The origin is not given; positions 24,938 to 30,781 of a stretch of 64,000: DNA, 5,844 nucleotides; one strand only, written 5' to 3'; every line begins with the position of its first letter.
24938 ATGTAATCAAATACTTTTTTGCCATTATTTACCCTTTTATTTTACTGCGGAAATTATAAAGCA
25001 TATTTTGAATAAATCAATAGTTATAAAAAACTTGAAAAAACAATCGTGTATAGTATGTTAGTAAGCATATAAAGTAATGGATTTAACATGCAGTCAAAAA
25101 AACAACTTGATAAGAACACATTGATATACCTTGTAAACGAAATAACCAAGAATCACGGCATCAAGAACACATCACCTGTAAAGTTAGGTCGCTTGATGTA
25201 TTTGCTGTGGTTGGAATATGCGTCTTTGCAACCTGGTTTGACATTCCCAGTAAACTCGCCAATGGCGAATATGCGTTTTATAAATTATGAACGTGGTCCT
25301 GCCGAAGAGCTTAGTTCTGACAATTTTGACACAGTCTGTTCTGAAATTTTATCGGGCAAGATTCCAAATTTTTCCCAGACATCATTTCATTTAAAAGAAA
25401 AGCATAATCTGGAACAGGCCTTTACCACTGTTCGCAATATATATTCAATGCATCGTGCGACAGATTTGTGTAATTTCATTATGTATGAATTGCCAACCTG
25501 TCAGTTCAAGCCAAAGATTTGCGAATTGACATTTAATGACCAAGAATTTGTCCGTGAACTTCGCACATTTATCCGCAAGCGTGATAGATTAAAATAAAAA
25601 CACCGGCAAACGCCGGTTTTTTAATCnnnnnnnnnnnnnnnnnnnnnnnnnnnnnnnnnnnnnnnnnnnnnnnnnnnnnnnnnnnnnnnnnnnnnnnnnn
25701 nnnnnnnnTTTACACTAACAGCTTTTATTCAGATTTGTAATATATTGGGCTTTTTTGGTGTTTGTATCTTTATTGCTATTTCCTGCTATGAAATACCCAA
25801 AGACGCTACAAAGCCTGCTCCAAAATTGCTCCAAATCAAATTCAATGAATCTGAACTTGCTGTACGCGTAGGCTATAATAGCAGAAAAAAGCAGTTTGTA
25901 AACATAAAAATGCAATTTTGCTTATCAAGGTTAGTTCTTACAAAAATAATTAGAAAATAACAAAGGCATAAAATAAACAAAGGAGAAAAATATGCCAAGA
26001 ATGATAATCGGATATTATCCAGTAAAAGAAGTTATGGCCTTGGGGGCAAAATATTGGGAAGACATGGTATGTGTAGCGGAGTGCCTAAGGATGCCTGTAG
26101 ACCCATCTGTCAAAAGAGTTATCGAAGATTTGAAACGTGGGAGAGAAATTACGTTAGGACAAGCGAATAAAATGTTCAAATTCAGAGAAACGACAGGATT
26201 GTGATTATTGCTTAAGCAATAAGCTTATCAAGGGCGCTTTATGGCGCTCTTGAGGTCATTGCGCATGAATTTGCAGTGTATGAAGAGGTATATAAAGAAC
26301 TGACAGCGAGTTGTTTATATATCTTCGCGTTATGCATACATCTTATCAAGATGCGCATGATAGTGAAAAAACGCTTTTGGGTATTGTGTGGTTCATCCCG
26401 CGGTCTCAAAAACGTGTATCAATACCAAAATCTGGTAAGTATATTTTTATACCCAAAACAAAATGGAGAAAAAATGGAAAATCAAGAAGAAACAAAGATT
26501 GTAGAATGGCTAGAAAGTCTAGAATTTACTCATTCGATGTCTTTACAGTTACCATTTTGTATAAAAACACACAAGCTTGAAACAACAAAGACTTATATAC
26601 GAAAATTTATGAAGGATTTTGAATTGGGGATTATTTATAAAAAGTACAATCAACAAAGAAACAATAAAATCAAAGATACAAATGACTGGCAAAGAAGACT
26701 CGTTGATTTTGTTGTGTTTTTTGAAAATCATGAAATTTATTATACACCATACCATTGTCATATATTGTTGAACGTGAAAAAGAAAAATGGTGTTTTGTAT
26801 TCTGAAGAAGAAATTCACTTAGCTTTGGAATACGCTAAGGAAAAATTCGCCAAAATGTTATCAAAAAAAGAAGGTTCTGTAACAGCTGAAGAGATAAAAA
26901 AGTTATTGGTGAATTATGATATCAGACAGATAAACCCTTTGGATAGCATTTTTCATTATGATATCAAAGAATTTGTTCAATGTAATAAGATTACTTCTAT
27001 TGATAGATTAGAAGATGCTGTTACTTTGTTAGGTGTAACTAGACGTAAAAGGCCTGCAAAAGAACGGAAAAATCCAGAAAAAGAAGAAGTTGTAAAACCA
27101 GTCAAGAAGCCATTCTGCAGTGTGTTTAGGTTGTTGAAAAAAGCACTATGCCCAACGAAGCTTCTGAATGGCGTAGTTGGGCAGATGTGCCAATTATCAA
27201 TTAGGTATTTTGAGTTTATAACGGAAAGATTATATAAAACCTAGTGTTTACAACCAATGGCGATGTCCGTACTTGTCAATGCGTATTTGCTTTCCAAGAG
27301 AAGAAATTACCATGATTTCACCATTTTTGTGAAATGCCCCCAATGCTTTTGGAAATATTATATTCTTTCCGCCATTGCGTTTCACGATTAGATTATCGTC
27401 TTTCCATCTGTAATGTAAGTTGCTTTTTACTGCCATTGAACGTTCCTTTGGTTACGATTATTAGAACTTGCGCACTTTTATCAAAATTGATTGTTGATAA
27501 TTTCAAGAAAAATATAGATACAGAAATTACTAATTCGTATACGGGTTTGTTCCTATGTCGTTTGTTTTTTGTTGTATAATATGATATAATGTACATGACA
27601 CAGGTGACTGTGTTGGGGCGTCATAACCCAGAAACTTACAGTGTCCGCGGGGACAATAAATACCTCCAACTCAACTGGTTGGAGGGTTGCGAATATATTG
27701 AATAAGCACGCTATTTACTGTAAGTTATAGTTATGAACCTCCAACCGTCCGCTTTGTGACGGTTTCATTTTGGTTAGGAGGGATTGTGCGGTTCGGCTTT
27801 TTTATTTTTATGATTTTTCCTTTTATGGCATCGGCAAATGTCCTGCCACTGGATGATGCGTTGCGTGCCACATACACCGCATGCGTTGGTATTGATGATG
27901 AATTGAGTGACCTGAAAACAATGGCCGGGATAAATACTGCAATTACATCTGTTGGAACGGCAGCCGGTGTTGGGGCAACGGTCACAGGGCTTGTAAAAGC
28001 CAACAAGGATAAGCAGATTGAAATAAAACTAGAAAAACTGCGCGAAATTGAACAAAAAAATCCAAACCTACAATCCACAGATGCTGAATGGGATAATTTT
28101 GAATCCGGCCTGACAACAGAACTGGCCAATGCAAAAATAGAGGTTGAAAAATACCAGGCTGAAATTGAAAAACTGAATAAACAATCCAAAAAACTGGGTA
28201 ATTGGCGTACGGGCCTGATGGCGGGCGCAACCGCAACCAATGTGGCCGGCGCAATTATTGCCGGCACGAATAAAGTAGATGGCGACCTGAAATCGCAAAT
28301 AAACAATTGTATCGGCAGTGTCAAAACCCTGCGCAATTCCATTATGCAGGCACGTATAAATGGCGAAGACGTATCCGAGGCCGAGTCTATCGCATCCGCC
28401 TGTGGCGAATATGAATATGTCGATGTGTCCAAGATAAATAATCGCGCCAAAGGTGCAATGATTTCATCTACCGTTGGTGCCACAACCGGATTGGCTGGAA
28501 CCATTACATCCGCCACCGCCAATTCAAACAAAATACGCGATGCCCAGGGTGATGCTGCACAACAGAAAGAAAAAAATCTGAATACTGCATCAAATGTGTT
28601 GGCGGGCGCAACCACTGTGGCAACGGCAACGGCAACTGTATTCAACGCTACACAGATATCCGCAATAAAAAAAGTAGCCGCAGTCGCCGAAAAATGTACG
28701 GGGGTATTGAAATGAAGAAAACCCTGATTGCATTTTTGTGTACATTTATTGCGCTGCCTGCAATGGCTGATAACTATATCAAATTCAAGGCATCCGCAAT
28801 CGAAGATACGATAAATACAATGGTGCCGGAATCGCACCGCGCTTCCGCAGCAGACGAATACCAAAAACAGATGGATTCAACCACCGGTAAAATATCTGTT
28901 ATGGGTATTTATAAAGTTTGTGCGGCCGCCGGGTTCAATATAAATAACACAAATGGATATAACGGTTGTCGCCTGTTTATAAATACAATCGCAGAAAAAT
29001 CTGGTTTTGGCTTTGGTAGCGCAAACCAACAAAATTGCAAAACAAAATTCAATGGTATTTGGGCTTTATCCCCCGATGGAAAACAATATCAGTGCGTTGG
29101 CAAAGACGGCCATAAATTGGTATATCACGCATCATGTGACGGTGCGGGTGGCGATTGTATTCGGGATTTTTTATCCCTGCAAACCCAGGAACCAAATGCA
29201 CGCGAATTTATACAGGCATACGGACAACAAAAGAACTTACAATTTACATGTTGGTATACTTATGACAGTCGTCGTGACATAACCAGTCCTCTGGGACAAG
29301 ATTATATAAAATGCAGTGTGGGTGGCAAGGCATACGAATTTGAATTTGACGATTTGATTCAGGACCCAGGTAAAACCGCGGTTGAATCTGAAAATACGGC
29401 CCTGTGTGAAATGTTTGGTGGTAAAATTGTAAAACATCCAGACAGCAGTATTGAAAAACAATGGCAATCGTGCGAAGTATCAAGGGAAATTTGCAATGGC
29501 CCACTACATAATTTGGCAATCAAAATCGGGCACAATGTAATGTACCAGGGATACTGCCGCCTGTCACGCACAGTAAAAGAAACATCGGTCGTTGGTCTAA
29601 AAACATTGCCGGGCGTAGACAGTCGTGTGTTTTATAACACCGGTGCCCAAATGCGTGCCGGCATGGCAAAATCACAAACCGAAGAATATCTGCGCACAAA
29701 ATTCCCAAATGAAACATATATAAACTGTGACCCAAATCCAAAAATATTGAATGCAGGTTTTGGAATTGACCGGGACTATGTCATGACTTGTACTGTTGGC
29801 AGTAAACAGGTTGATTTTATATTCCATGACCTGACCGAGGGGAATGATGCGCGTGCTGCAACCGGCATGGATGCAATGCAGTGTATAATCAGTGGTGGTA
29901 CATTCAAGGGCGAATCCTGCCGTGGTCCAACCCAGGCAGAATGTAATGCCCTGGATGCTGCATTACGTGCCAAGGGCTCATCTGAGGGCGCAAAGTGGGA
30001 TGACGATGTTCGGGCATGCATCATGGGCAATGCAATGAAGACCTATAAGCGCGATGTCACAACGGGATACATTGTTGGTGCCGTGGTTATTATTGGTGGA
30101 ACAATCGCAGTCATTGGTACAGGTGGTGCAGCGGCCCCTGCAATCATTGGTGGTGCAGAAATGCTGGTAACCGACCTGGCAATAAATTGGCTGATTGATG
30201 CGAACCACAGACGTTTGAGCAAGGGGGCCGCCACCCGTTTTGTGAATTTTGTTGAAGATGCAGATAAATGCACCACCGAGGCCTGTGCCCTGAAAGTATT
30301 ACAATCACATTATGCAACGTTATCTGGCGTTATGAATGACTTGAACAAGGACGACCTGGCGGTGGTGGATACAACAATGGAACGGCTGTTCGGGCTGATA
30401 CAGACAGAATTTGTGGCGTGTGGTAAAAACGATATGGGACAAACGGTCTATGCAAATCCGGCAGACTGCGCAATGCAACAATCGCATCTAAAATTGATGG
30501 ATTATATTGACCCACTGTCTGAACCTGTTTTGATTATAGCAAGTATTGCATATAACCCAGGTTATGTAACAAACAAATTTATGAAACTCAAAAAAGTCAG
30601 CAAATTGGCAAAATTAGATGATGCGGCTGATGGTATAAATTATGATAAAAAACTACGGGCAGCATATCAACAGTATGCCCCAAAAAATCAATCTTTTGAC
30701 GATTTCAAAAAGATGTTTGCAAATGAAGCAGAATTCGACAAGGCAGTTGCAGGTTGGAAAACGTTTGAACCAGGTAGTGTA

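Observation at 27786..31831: Translationally coupled two-gene secreted cassette: glycine-zipper/coiled-coil protein plus giant Cys-rich membrane-anchored HExxH protein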

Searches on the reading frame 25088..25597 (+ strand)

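Call 26: search_protein_families(library=pfam, max_evalue=0.01, proteins=[window:25088-25597:+])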
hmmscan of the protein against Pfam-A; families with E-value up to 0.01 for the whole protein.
window:25088-25597:+ (169 aa): 0 families

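Call 45: search_protein_families(library=phrogs, max_evalue=0.1, proteins=[window:25088-25597:+])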
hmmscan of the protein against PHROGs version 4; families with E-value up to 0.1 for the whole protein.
window:25088-25597:+ (169 aa): 1 family
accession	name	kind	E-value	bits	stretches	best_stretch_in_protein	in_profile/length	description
phrog_1281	-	unknown function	0.021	15.5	1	8-80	6-74/195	-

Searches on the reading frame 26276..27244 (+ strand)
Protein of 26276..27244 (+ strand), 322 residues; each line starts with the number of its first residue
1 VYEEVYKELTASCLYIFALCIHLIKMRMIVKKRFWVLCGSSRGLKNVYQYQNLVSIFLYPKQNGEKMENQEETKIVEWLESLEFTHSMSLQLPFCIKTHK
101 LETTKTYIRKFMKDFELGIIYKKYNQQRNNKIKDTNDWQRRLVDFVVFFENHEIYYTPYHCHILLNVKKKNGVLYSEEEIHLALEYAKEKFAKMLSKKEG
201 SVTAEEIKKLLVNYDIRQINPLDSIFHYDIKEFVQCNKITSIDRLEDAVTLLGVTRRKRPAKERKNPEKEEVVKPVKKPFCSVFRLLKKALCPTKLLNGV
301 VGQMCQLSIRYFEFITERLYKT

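Call 26: search_protein_families(library=pfam, max_evalue=0.01, proteins=[window:26276-27244:+])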
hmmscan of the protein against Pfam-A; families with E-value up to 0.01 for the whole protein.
window:26276-27244:+ (322 aa): 1 family
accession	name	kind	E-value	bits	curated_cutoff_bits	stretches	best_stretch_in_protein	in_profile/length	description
PF24516.1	ARM_KNTC1_2nd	-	0.0082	16.5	27.4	0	162-251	45-130/165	KNTC1 second ARM-repeats domain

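Call 45: search_protein_families(library=phrogs, max_evalue=0.1, proteins=[window:26276-27244:+])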
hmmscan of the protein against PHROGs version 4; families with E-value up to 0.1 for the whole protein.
window:26276-27244:+ (322 aa): 0 families

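Call 69: search_protein_families(library=padloc, max_evalue=0.01, proteins=[window:26276-27244:+])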
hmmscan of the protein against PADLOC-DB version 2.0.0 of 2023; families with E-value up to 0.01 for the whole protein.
window:26276-27244:+ (322 aa): 0 families

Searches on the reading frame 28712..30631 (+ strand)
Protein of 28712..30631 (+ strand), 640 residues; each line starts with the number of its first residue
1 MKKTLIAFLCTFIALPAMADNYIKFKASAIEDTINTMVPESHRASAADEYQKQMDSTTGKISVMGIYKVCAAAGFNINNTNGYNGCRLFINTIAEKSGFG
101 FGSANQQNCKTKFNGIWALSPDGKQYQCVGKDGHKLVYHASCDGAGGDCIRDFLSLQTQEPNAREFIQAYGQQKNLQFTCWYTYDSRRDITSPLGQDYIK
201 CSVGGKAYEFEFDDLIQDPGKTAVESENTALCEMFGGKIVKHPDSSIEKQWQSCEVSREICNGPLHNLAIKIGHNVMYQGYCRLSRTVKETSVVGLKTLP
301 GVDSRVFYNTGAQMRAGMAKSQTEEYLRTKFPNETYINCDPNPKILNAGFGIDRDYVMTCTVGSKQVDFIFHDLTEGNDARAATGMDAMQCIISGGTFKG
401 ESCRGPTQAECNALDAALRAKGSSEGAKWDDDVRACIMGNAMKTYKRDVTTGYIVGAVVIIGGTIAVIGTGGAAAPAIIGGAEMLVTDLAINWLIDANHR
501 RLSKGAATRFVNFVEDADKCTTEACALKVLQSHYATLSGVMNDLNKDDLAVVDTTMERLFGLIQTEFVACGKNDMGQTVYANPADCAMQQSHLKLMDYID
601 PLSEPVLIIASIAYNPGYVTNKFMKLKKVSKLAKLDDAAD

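Call 16: find_related_loci(query=A1, collection=genome_contigs, flank=10000)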
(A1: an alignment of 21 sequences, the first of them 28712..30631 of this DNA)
Query A1 (640 aa) in genome_contigs; peptide patterns used: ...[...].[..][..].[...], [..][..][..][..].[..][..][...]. (x = any residue, [..] = any of these).
273 stretches matched a pattern; 40 encode a relative of the query (tblastn E <= 1e-3); 38 distinct loci.
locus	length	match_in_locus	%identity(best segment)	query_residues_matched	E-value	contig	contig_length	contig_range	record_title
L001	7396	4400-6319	94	1-640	0e+0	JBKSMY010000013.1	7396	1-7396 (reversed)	MAG: Alphaproteobacteria bacterium isolate KS320-82 k141_358694, whole genome shotgun sequence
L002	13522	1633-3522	94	1-629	0e+0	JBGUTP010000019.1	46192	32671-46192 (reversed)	MAG: Candidatus Enterousia sp. isolate fecal_MAG_67 fecal_MAG_67_contig_0019, whole genome shotgun sequence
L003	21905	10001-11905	82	1-640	0e+0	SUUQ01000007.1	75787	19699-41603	MAG: Alphaproteobacteria bacterium isolate SIG50 NODE_8288_length_75787_cov_7.223910, whole genome shotgun sequence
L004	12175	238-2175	70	1-640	0e+0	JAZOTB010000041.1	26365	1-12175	MAG: Candidatus Enterousia sp. isolate T1900045541_YK20190235.MAGScoT_cleanbin_000047 SGB_7810_k141_227818, whole genome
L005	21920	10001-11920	65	1-640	0e+0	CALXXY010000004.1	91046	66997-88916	MAG: uncultured Alphaproteobacteria bacterium isolate BRZ_PP__bin55 genome assembly, contig: BRZ_PP__NODE_364_length_910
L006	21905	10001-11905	64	1-640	0e+0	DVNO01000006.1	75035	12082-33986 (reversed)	MAG TPA_asm: Candidatus Enterousia avicola isolate CHK136-897 CHK136__C35625_L75035_ERR2241905, whole genome shotgun seq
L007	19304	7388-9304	94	1-638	0e+0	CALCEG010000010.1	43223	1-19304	MAG TPA_asm: uncultured Alphaproteobacteria bacterium isolate SRR6425765_bin.98_CONCOCT_v1.1_MAG genome assembly, contig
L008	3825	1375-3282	61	1-640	0e+0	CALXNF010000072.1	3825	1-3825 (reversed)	MAG: uncultured Alphaproteobacteria bacterium isolate E02__bin305 genome assembly, contig: E02__k127_3423442, whole geno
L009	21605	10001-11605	72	1-544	0e+0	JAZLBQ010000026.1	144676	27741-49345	MAG: Candidatus Enterousia sp. isolate T1900045063_TC20190056.MAGScoT_cleanbin_000013 SGB_4572_k141_2220103, whole genom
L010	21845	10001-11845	55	1-631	0e+0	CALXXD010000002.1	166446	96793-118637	MAG: uncultured Alphaproteobacteria bacterium isolate BRZ_AB__bin14 genome assembly, contig: BRZ_AB__NODE_68_length_1664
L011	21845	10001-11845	55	1-631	0e+0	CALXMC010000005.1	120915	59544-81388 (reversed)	MAG: uncultured Alphaproteobacteria bacterium isolate BRZ_EE__bin33 genome assembly, contig: BRZ_EE__NODE_255_length_120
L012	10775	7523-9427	67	1-640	0e+0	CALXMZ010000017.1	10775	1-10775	MAG: uncultured Alphaproteobacteria bacterium isolate E02__bin298 genome assembly, contig: E02__k127_3040563, whole geno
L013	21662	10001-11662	60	1-568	0e+0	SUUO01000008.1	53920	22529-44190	MAG: Alphaproteobacteria bacterium isolate SIG48 NODE_3515_length_53920_cov_2.189783, whole genome shotgun sequence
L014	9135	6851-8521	60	1-563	0e+0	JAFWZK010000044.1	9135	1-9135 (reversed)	MAG: Alphaproteobacteria bacterium isolate RGIG6210 Sheep_Rectum-2__c708930, whole genome shotgun sequence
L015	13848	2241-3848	59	1-544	0e+0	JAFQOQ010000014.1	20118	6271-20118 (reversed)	MAG: Alphaproteobacteria bacterium isolate RGIG2010 Goat_Colon-1__c393458, whole genome shotgun sequence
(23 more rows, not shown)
